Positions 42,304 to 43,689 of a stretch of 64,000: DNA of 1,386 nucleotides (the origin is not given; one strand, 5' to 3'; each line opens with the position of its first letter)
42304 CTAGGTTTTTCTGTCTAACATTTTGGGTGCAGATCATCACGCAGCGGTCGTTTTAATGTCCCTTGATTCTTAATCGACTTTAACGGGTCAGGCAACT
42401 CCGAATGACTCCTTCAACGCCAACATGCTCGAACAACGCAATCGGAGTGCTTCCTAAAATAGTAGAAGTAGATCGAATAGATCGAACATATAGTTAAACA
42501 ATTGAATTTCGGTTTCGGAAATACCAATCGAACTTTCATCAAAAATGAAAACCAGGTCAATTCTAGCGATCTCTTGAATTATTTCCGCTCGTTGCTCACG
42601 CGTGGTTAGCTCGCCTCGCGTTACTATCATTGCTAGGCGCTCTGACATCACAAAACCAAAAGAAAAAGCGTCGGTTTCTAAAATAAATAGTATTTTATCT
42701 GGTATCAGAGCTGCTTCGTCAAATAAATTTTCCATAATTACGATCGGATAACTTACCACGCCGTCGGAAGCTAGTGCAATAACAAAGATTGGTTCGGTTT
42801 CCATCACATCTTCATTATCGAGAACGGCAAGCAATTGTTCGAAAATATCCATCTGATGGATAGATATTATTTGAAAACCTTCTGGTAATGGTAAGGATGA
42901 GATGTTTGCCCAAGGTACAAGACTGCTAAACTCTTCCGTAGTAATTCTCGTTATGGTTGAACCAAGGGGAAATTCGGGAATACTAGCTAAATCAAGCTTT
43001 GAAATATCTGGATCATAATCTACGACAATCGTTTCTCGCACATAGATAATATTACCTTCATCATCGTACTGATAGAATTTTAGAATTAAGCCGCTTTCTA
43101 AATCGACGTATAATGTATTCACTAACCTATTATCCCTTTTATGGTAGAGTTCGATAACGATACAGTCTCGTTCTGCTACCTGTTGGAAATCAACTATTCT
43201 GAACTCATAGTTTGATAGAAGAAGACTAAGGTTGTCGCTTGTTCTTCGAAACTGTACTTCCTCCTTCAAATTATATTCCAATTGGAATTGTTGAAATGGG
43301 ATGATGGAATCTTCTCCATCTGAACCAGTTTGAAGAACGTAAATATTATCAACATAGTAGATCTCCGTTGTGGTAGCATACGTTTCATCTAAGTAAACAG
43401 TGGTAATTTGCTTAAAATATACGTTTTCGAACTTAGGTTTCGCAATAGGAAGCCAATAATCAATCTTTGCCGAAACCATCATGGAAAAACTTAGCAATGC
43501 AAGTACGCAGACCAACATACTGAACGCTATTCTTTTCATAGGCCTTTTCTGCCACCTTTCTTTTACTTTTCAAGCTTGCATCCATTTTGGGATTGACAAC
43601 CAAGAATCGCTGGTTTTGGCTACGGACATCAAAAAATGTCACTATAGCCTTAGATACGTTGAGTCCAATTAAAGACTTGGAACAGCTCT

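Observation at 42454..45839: Tandem triplet of signal-peptide paralogs with shared motif blocks; function unknown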

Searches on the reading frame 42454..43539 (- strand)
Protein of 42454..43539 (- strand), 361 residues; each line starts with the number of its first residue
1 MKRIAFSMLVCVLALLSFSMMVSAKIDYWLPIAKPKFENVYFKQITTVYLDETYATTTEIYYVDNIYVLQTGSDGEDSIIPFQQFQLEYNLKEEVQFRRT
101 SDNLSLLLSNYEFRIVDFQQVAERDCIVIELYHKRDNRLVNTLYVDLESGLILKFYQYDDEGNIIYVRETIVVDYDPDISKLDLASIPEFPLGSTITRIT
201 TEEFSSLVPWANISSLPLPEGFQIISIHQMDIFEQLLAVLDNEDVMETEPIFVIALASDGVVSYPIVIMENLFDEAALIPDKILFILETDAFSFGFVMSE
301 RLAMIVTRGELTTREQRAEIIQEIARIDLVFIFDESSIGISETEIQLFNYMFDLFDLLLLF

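Call 4: search_protein_families(library=pfam, proteins=[window:42454-43539:-], max_evalue=1)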
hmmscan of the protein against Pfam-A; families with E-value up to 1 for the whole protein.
window:42454-43539:- (361 aa): 1 family
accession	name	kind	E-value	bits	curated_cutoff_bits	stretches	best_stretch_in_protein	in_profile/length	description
PF03888.20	MucB_RseB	-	3.7e-07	30.3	22.3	1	97-184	87-174/178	MucB/RseB N-terminal domain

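Call 8: search_protein_families(library=ncbifam, proteins=[window:42454-43539:-], max_evalue=0.1)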
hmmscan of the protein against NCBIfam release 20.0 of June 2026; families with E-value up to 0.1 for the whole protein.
window:42454-43539:- (361 aa): 1 family
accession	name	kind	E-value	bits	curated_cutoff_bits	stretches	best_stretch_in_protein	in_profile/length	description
NF006990.0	PRK09455.1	equivalog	0.00067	18.9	368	1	103-231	119-241/319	sigma-E factor regulatory protein RseB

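Call 9: find_homologous_proteins(query=window:42454-43539:-, max_evalue=0.001)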
Query window:42454-43539:- (361 aa): 2 proteins with E <= 0.001 among 3519 candidates.
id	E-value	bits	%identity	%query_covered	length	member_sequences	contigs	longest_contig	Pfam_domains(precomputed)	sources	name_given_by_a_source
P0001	2.0e-226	769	100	100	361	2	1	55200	PF03888.21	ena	-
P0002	1.7e-131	457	99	59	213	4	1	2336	PF03888.21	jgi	jgi:hypothetical protein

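Call 15: find_encoding_contigs(protein=P0001, flank=10000)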
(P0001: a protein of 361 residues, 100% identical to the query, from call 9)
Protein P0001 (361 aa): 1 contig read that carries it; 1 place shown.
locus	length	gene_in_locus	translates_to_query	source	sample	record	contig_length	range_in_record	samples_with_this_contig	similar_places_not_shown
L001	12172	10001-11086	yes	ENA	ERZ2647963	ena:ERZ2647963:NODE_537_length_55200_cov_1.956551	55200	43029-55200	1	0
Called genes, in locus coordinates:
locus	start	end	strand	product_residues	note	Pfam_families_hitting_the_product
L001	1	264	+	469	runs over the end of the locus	PF13187:Fer4_9 (weak), PF12838:Fer4_7 (weak), PF13237:Fer4_10 (weak), PF00037:Fer4 (faint), PF02906:Fe_hyd_lg_C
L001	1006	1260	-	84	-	PF01725:Ham1p_like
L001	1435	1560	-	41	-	PF03725:RNase_PH_C (weak)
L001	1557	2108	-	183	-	PF01138:RNase_PH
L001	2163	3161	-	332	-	PF08245:Mur_ligase_M, PF02875:Mur_ligase_C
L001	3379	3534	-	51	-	-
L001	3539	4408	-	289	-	PF01177:Asp_Glu_race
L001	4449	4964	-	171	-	PF10646:Germane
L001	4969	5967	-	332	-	PF11741:AMIN, PF01520:Amidase_3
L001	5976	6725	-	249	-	PF07833:Cu_amine_oxidN1, PF11741:AMIN (weak)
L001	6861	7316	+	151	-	PF01668:SmpB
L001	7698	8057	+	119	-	-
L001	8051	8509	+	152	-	-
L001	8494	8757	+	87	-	-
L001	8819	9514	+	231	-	PF03888:MucB_RseB (weak)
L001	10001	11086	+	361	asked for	PF03888:MucB_RseB (weak)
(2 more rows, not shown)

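Call 24: predict_structure(alignment_id=A1)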
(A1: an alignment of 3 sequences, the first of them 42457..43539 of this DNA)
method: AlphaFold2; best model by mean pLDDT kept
length: 361 residues; sequences in the alignment: 3
mean_pLDDT: 54.8   pTM: 0.50
mean pLDDT of the five models: 54.8, 48.6, 48.2, 44.9, 41.1
residues with pLDDT >= 90: 0; 70-90: 122; 50-70: 68; < 50: 171
segments of 3 or more residues with pLDDT < 50: 1-103, 173-194, 234-245, 275-281, 336-361
pLDDT, mean of each block of 10 residues (from residue 1): 34 30 25 30 41 38 38 35 26 27 54 79 74 82 67 69 65 44 30 53 85 84 72 49 52 73 71 49 67 72 74 82 82 54 38 33 26
secondary structure, 60 per line:
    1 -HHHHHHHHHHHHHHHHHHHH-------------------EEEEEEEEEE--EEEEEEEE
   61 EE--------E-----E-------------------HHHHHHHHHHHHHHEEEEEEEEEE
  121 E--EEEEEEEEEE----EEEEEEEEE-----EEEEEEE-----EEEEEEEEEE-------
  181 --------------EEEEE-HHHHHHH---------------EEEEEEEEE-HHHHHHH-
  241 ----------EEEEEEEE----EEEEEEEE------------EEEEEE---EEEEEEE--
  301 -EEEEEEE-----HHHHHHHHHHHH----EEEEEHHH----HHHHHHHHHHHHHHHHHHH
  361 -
elements in order: H2-21 E41-50 E53-62 H97-110 E111-121 E124-133 E138-146 E152-158 E164-173 E195-199 H201-207 E223-231 H233-239 E251-258 E263-270 E283-288 E292-298 E302-308 H314-325 E330-334 H342-360

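Call 25: search_protein_representatives(alignment_id=A1)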
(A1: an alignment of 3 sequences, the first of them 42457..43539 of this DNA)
Query: 3 sequences, 349 profile positions. Proteins with E-value up to 0.001 (for the whole library): 59; up to 1e-10: 25; up to 1e-30: 15. The best 59 are listed.
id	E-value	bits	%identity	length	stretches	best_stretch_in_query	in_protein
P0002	1.5e-112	392.8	-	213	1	1-212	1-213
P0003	2.2e-112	392.2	-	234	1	114-349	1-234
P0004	2.5e-84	300.0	-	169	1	21-183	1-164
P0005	9.2e-69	248.8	-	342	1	1-338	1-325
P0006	3.1e-57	210.9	-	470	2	1-339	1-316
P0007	9.5e-54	199.4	-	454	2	36-340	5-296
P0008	3.8e-51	190.8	-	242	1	92-316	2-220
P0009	2.3e-48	181.7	-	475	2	1-337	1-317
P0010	2.9e-45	171.5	-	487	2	1-336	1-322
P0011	2.8e-42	161.7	-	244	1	1-234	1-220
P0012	3.6e-40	154.8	-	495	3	1-338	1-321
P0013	7.1e-38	147.2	-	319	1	13-330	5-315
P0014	9.5e-36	140.2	-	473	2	1-294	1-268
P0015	1.9e-34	135.9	-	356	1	1-340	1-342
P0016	1.4e-32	129.8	-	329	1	1-292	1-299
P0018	1.5e-20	90.2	-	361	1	1-213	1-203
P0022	1.8e-13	66.9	-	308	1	98-238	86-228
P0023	5.9e-13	65.3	-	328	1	103-228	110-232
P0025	1.2e-11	61.0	-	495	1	95-273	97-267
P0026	7.6e-11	58.3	-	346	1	82-194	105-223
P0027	2.1e-10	56.9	-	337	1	103-229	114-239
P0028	2.5e-10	56.6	-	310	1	98-224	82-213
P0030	5.4e-10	55.5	-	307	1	103-234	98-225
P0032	9.8e-10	54.7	-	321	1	103-244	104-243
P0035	2.0e-08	50.4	-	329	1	104-227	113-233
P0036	6.2e-07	45.5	-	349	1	100-181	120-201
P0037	1.1e-06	44.7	-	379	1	104-186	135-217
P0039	2.7e-06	43.4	-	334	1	102-180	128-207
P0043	5.5e-05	39.0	-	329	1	102-221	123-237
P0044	6.6e-05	38.8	-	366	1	101-194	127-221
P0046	9.9e-05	38.2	-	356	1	103-182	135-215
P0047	1.1e-04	38.1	-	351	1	110-181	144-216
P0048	1.3e-04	37.8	-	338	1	102-194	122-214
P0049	1.6e-04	37.5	-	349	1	101-180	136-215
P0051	2.5e-04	36.9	-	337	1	45-187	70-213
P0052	3.4e-04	36.5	-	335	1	97-178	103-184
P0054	4.8e-04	35.9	-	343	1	101-184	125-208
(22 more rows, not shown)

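Call 27: search_protein_families(library=pfam, proteins=[P0005, P0006, P0007, P0009, P0010, P0012, P0013, P0015, P0022, P0025], max_evalue=0.01)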
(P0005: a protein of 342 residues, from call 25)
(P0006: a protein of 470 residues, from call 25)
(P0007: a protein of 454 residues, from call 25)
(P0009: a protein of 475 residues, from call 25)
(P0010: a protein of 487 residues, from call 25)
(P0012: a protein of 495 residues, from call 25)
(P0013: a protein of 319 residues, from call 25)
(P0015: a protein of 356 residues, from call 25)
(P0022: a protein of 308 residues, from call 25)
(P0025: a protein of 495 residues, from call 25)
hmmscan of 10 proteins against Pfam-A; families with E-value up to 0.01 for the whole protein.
P0005 (342 aa): 0 families

P0006 (470 aa): 1 family
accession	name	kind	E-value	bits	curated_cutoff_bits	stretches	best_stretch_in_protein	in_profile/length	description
PF03888.20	MucB_RseB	-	0.00018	21.6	22.3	1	97-175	97-175/178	MucB/RseB N-terminal domain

P0007 (454 aa): 1 family
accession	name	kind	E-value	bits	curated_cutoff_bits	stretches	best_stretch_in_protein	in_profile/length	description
PF03888.20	MucB_RseB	-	9.3e-05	22.5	22.3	1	66-146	95-175/178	MucB/RseB N-terminal domain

P0009 (475 aa): 1 family
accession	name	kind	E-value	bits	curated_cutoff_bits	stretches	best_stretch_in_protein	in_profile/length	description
PF03888.20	MucB_RseB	-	0.0039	17.2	22.3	1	96-172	98-174/178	MucB/RseB N-terminal domain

P0010 (487 aa): 2 families
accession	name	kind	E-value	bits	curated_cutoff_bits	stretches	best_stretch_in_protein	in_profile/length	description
PF03888.20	MucB_RseB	-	2.4e-07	31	22.3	1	98-177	95-174/178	MucB/RseB N-terminal domain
PF17131.11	LolA_like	-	0.0061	16.7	30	0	100-164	67-134/184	Outer membrane lipoprotein-sorting protein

P0012 (495 aa): 1 family
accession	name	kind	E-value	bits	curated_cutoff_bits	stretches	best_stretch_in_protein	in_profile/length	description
PF03888.20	MucB_RseB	-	0.00016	21.7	22.3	1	97-176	96-175/178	MucB/RseB N-terminal domain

P0013 (319 aa): 1 family
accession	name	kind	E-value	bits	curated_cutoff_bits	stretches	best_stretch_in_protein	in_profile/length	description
PF03888.20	MucB_RseB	-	9.9e-05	22.4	22.3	1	100-174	99-173/178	MucB/RseB N-terminal domain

P0015 (356 aa): 1 family
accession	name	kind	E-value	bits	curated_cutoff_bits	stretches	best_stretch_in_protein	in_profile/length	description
PF03888.20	MucB_RseB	-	0.00057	20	22.3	1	94-149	98-153/178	MucB/RseB N-terminal domain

P0022 (308 aa): 2 families
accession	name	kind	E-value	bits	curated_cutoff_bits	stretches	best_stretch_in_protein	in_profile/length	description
PF03888.20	MucB_RseB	-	3.8e-05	23.8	22.3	1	64-168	66-171/178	MucB/RseB N-terminal domain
PF15889.10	DUF4738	-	0.0011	19.3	23.9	0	188-242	84-137/146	Domain of unknown function (DUF4738)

P0025 (495 aa): 2 families
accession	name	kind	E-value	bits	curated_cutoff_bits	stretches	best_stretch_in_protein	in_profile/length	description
PF03888.20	MucB_RseB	-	0.0001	22.4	22.3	1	107-187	96-176/178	MucB/RseB N-terminal domain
PF13098.12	Thioredoxin_2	-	0.0012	19.6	27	1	381-468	4-85/104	Thioredoxin-like domain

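Call 29: search_solved_structures(query=A2, max_evalue=1, show_alignments=2)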
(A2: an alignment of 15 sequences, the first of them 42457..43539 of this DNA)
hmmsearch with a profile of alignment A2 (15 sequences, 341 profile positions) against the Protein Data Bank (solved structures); distinct sequences matched with E-value up to 1: 7.
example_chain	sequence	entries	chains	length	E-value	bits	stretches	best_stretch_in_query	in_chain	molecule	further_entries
6in9_A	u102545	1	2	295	2e-05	27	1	98-162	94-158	Sigma factor AlgU regulatory protein MucB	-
6in8_A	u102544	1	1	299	2.1e-05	27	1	98-162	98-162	Sigma factor AlgU regulatory protein MucB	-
6jau_A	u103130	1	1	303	2.1e-05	26.9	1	98-162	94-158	Sigma factor AlgU regulatory protein MucB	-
2p4b_A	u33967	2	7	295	0.055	15.7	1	102-172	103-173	Sigma-E factor regulatory protein rseB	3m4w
2v42_A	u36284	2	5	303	0.058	15.6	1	102-172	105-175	SIGMA-E FACTOR REGULATORY PROTEIN RSEB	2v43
1u8s_A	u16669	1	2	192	0.11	14.7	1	10-77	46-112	glycine cleavage system transcriptional repressor, putative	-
3g2b_A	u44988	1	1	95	0.97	11.6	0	147-190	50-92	Coenzyme PQQ synthesis protein D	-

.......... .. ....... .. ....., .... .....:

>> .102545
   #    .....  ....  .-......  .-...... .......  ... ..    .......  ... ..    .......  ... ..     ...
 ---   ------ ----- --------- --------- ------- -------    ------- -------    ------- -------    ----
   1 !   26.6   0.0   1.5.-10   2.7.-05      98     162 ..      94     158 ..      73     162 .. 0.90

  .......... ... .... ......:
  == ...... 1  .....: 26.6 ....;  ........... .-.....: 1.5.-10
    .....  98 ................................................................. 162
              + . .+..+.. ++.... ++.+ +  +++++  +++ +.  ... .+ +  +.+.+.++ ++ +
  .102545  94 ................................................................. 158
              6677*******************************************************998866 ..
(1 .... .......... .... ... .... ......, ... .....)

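Call 30: find_related_loci(query=A2, collection=genome_contigs, flank=10000)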
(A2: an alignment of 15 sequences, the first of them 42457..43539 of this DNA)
Query A2 (361 aa) in genome_contigs; peptide patterns used: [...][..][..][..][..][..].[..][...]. (x = any residue, [..] = any of these).
42 stretches matched a pattern; 3 encode a relative of the query (tblastn E <= 1e-3); 3 distinct loci.
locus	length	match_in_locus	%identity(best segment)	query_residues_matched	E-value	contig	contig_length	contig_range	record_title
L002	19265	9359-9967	32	8-224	2e-31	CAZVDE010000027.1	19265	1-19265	MAG TPA_asm: uncultured Clostridiaceae bacterium isolate SRP192927_co8_23 genome assembly, contig: NODE_2319_length_1926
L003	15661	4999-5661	31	1-231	2e-30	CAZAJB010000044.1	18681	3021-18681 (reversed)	MAG TPA_asm: uncultured Clostridiaceae bacterium isolate binchicken_co173_12 genome assembly, contig: NODE_10112_length_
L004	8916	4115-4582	31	77-226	8e-19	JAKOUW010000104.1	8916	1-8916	MAG: Chloroflexota bacterium isolate JPNG_maxbin.019 k201_449266, whole genome shotgun sequence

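Call 35: find_homologous_proteins(query=A2, max_evalue=0.00001)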
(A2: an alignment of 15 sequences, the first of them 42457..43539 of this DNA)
Query A2 (15 sequences) (361 aa, profile of the alignment): 3 proteins with E <= 0.00001 among 8000 candidates.
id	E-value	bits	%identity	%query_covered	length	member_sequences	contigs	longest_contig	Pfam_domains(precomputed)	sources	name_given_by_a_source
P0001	8.7e-105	369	100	100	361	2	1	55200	PF03888.21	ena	-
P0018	1.0e-96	342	27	65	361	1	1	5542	PF03888.21,PF17131.12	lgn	-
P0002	2.3e-70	255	99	59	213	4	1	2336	PF03888.21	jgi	jgi:hypothetical protein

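Call 36: find_related_loci(query=A2, collection=metagenome_contigs, flank=8000)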
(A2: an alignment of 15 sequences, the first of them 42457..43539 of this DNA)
Query A2 (361 aa) in metagenome_contigs; peptide patterns used: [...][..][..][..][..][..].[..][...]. (x = any residue, [..] = any of these).
60 stretches matched a pattern; 3 encode a relative of the query (tblastn E <= 1e-3); 3 distinct loci.
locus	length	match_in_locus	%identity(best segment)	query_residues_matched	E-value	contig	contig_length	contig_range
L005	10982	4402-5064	31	1-231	1e-30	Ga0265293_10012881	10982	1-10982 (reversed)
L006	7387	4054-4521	31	77-226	6e-19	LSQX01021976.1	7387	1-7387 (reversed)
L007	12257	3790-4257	31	77-226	6e-19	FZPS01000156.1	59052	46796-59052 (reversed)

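Call 37: find_encoding_contigs(protein=P0005, flank=8000, max_places=4)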
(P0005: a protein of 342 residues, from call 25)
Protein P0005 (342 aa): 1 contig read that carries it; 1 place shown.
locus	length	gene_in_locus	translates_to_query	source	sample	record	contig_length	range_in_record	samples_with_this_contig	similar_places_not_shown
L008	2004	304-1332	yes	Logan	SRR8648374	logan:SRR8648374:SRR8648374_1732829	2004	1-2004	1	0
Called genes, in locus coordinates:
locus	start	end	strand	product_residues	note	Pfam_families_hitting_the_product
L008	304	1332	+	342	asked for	-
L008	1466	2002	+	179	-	?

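Call 38: find_encoding_contigs(protein=P0018, flank=8000, max_places=4)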
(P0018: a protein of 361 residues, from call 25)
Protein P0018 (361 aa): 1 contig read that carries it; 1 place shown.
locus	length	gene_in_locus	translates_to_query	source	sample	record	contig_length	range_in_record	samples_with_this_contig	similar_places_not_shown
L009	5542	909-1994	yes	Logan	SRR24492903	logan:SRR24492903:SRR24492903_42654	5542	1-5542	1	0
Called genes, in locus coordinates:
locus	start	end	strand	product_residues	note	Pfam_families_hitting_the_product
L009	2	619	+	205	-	?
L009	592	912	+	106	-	-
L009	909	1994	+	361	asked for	PF03888:MucB_RseB, PF17131:TP_0789-like (faint)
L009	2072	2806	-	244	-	PF02604:PhdYeFM_antitox, PF05685:Uma2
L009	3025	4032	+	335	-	PF16286:DUF4932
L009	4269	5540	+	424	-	?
